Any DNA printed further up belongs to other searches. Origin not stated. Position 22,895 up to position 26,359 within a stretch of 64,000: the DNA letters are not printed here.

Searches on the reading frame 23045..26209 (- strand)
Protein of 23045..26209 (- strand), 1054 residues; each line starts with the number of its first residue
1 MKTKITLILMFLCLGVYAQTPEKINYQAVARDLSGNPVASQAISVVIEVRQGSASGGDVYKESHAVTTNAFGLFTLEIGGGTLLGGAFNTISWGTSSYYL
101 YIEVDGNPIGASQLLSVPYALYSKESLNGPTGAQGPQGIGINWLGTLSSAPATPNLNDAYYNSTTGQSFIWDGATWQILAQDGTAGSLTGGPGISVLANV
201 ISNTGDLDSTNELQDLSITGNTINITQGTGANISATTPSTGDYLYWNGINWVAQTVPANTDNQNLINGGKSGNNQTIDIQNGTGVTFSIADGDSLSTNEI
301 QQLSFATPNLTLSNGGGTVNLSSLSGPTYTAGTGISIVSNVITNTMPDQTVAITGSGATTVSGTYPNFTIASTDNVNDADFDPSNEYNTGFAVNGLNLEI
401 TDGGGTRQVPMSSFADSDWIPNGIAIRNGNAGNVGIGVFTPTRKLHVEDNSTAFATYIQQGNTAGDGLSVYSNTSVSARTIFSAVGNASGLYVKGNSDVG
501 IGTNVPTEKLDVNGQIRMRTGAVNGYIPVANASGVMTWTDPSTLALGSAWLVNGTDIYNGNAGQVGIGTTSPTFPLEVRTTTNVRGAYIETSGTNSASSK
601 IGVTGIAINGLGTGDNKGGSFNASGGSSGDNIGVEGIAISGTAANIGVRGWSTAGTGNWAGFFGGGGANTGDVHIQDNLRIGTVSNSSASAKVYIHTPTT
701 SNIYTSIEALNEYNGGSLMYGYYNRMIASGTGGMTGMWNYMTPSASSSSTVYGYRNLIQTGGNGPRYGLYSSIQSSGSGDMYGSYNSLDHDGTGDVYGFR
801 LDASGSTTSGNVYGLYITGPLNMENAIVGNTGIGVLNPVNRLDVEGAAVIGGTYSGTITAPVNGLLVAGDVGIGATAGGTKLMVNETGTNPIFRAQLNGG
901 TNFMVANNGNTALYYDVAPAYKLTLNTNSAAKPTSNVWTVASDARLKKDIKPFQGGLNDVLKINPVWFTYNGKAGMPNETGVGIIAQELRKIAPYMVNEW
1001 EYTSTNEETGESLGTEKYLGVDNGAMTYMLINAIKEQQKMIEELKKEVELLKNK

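Call 24: search_protein_families(library=pfam, proteins=[window:23045-26209:-], max_evalue=0.0001)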
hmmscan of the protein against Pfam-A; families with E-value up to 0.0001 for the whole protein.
window:23045-26209:- (1054 aa): 1 family
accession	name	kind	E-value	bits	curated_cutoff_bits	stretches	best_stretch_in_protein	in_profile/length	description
PF13884.11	Peptidase_S74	-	5.2e-12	46.3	22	1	942-997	1-57/58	Chaperone of endosialidase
